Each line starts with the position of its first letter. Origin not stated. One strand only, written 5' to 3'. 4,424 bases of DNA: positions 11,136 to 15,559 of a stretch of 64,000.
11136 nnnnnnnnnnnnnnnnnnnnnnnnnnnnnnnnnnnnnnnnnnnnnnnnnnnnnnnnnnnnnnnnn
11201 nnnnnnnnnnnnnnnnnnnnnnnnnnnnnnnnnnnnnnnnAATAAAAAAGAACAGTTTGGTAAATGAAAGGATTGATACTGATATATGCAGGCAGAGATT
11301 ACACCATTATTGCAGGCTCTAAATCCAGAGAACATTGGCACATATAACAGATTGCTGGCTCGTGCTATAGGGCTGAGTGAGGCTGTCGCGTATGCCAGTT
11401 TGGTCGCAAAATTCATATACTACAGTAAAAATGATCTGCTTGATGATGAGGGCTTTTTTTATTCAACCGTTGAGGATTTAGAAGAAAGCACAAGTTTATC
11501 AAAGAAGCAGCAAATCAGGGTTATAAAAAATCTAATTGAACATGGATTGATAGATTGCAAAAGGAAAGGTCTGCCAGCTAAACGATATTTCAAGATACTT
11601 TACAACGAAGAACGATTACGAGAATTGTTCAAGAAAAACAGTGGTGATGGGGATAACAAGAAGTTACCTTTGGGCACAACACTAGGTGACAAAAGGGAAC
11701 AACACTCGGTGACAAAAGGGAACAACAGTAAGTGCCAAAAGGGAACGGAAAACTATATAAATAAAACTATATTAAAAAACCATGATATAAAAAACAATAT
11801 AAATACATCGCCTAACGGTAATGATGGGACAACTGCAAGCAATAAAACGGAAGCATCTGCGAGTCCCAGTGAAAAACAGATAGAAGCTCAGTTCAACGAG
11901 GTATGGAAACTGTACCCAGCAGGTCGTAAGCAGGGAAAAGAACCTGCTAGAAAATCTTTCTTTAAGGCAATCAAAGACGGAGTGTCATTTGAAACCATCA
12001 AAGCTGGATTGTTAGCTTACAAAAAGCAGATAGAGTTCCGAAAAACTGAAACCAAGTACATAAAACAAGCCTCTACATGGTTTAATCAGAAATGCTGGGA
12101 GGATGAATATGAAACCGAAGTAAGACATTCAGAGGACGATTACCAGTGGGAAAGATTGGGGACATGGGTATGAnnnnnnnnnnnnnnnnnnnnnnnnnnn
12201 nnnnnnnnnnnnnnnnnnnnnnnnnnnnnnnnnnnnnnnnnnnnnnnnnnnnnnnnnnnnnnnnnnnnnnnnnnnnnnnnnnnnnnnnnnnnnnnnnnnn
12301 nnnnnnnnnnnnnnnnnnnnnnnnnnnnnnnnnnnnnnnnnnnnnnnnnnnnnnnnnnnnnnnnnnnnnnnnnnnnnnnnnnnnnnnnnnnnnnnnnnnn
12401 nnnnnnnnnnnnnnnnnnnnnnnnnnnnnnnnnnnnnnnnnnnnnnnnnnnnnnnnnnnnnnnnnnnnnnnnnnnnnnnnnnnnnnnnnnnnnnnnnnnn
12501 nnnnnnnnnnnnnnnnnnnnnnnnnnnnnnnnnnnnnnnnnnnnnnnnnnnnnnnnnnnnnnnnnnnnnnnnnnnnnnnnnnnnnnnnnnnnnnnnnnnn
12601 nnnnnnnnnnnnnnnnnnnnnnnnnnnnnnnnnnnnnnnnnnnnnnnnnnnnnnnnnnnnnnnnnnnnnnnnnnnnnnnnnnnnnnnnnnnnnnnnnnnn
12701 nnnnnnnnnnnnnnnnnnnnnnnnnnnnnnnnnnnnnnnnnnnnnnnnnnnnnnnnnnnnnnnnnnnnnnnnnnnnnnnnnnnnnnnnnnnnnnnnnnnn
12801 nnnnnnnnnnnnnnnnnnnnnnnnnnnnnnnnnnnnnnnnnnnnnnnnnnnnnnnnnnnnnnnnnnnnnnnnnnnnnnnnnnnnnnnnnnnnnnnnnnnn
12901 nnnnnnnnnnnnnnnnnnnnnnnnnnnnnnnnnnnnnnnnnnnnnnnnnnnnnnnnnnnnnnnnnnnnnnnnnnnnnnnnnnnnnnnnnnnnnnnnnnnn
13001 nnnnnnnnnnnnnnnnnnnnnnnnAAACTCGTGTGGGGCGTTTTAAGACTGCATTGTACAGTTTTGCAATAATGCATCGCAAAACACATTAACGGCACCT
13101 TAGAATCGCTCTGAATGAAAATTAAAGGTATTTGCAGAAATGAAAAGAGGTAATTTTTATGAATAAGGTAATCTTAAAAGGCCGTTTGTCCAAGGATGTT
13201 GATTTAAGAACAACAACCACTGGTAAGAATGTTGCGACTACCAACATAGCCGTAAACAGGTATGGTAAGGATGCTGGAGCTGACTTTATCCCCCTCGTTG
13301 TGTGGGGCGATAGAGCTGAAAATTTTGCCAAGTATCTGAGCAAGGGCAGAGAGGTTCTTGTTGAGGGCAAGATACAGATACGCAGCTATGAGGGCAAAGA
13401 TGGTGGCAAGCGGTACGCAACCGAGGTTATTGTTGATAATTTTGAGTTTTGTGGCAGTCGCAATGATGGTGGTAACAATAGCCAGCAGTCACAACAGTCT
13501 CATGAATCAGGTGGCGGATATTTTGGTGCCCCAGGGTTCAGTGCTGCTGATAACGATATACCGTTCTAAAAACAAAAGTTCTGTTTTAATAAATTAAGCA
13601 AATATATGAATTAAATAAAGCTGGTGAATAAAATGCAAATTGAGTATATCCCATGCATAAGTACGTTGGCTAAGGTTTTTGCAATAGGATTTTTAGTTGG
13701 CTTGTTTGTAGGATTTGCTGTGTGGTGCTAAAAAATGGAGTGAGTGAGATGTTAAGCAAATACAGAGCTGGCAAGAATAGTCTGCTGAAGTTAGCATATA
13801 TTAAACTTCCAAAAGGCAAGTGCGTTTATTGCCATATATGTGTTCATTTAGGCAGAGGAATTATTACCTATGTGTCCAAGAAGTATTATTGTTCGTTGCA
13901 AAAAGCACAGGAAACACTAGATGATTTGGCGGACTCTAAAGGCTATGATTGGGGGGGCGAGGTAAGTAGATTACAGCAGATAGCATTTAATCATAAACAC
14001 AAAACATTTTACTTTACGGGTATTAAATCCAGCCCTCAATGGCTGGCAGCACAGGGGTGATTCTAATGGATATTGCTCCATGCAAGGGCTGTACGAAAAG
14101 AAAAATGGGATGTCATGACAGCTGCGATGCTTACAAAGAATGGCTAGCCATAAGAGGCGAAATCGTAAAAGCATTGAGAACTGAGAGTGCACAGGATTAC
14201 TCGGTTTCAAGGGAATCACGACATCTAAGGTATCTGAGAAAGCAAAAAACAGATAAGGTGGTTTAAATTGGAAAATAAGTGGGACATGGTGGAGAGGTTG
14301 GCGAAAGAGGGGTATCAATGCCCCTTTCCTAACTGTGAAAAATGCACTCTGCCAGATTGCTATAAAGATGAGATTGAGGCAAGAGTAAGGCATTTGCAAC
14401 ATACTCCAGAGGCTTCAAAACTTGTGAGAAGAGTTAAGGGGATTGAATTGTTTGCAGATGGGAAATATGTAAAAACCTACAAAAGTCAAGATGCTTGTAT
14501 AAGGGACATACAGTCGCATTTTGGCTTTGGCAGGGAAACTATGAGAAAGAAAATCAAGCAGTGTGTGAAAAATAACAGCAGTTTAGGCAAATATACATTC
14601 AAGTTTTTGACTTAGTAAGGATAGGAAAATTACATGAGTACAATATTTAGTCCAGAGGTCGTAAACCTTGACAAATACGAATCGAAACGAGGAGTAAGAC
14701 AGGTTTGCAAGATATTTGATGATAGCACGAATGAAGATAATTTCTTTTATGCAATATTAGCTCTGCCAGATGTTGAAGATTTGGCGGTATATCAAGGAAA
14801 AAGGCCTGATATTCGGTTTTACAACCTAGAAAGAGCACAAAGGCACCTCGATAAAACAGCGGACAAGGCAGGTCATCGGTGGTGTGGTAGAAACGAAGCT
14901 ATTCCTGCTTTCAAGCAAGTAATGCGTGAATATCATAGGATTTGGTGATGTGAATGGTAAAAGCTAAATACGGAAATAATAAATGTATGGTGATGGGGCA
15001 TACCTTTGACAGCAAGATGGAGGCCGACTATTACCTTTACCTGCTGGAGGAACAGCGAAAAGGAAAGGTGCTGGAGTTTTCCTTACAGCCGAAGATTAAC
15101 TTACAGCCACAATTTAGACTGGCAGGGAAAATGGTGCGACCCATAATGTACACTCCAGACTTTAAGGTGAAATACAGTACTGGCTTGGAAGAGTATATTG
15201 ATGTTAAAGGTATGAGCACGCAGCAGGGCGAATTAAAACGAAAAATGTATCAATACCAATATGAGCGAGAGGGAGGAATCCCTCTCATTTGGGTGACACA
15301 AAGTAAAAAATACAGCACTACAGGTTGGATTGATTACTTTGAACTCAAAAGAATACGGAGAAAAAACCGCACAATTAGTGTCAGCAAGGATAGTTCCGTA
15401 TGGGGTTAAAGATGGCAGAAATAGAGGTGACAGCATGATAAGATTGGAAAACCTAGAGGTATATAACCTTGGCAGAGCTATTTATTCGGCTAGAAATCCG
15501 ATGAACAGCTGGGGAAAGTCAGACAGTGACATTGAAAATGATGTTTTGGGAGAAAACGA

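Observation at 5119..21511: Shared operator motif links the cI/cro switch to a distant antirepressor promoter, arranged like P22 immI and separated by an IS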

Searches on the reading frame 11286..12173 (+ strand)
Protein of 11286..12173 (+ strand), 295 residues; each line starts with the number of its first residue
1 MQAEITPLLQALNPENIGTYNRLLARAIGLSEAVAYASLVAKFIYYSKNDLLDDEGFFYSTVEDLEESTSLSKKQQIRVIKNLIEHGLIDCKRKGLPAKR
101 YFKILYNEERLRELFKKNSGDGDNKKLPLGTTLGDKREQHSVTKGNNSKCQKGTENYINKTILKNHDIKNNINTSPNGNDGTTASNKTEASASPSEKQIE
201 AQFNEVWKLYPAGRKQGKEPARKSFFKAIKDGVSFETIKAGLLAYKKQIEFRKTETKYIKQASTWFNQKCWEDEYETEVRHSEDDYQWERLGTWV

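Call 17: search_protein_families(library=pfam, proteins=[window:11286-12173:+], max_evalue=0.001)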
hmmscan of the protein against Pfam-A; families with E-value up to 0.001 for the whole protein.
window:11286-12173:+ (295 aa): 1 family
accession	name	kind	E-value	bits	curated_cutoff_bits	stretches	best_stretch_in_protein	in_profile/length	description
PF13730.12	HTH_36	-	0.00014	22.1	25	1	50-89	16-55/55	Helix-turn-helix domain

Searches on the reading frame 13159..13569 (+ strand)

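Call 17: search_protein_families(library=pfam, proteins=[window:13159-13569:+], max_evalue=0.001)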
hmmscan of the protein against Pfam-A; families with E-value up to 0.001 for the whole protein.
window:13159-13569:+ (136 aa): 2 families
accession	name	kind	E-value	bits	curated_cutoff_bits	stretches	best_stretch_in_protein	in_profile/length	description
PF00436.31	SSB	-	1.7e-29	102.4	26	1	1-97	1-103/104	Single-strand binding protein family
PF01336.31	tRNA_anti-codon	-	0.00017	21.9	27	1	43-96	28-73/75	OB-fold nucleic acid binding domain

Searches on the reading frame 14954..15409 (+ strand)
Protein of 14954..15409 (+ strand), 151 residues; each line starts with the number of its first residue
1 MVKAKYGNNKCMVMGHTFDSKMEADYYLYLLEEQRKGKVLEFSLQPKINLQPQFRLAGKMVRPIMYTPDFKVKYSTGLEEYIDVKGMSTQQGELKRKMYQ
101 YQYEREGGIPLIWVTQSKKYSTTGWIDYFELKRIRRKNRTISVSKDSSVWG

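Call 18: search_protein_families(library=pfam, proteins=[window:14954-15409:+], max_evalue=0.001)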
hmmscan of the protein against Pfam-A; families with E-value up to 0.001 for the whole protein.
window:14954-15409:+ (151 aa): 1 family
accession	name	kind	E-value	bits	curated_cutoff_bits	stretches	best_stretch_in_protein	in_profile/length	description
PF06356.17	DUF1064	-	9.9e-35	119.9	24.7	1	4-121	2-116/117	Protein of unknown function (DUF1064)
